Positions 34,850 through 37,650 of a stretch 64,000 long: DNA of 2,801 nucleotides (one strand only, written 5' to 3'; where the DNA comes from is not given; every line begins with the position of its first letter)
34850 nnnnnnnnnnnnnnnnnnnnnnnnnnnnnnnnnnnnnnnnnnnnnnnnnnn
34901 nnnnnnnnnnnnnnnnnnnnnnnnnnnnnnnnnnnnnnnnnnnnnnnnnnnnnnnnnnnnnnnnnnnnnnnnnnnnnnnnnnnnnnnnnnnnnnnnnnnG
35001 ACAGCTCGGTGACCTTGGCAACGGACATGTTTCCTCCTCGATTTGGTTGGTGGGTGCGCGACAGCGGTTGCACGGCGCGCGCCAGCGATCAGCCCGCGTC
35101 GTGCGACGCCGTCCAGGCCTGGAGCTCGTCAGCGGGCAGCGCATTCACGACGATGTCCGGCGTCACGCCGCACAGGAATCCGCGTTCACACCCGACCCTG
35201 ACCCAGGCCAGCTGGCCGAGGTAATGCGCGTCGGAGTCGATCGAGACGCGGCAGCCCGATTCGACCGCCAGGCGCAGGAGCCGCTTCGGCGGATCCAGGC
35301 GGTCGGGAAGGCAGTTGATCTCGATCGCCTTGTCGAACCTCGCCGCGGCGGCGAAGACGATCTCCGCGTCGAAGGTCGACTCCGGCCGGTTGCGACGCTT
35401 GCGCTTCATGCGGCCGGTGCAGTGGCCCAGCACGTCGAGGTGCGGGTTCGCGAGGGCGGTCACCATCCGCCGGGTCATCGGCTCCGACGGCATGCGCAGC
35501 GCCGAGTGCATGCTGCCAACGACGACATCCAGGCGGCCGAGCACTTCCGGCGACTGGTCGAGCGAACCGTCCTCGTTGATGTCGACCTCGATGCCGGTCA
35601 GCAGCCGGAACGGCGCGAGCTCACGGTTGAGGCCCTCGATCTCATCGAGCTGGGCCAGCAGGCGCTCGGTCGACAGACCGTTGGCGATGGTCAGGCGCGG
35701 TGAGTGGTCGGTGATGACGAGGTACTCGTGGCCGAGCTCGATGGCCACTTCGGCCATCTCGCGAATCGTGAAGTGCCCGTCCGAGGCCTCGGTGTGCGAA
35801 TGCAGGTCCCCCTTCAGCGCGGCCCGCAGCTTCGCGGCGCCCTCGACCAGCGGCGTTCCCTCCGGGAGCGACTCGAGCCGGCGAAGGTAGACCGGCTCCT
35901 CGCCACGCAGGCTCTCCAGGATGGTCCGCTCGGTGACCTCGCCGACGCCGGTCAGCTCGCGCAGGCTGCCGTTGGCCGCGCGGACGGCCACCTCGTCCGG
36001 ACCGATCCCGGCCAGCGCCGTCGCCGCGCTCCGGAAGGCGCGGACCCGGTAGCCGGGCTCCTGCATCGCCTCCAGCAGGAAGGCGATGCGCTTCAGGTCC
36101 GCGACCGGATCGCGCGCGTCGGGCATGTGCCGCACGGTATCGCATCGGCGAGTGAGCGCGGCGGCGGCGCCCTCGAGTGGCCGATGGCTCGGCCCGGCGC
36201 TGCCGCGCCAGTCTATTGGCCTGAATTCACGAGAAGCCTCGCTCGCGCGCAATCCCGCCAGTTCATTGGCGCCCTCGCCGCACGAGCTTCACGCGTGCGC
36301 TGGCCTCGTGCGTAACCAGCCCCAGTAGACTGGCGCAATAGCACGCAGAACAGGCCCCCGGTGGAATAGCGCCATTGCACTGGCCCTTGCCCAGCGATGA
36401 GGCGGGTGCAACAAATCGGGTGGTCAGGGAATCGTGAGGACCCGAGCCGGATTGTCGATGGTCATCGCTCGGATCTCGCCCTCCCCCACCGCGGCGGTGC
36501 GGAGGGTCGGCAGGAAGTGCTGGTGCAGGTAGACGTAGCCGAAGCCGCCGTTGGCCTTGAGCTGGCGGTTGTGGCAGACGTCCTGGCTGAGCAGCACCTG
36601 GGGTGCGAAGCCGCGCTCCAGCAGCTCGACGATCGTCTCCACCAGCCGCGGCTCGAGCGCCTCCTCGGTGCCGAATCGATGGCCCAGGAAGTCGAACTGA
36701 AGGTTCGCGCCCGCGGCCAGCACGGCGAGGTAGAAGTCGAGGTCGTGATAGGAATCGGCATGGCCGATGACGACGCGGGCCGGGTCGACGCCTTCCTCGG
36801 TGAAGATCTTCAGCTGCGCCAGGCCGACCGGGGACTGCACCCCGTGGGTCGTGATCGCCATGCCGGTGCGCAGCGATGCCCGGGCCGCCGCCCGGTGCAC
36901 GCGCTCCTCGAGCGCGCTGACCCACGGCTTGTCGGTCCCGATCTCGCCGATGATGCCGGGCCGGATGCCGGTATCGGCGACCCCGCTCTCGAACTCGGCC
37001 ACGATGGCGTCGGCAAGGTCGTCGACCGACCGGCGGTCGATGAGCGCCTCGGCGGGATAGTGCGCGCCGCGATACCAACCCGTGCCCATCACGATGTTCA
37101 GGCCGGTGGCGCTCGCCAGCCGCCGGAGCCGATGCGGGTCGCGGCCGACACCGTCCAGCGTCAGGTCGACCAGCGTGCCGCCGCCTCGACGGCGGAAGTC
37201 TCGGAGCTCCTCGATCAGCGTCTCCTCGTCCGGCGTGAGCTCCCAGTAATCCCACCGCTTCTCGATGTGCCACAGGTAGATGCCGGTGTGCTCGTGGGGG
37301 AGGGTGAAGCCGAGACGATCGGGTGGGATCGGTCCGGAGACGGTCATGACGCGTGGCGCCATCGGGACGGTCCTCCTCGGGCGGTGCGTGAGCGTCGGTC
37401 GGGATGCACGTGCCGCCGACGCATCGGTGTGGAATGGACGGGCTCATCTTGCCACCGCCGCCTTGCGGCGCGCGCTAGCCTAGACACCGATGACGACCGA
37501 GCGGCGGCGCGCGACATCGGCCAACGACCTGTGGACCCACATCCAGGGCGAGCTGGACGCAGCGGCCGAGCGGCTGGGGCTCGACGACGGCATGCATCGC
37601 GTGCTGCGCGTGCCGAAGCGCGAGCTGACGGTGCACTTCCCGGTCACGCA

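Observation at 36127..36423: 298-bp intergenic region with four copies of a 15-bp motif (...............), three direct and one inverted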

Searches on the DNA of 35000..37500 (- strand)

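Call 5: search_rna_families(source=window, start=35000, end=37500, threshold=evalue, max_evalue=1, show_alignments=3)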
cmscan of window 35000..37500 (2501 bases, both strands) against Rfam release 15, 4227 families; matches with E-value up to 1: 0.
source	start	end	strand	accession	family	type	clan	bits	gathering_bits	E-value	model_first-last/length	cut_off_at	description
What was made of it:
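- On Structured non-coding RNA: Rfam gives no match at E <= 1 in 35000-37500 (call 5).
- No Rfam family matches, even at E <= 1 (call 5).
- Tried and rejected: Rejected (call 5).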

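Call 69: search_dna_similar(query=window:36127-36423:-, collection=plasmids, mode=distant, max_evalue=0.01, max_rows=10)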
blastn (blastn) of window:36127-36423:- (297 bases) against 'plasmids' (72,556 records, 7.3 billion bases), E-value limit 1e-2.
No match.

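Call 70: search_dna_similar(query=window:36127-36423:-, collection=phages, mode=distant, max_evalue=0.01, max_rows=10)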
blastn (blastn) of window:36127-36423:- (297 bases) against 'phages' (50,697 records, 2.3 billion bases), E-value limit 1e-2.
No match.
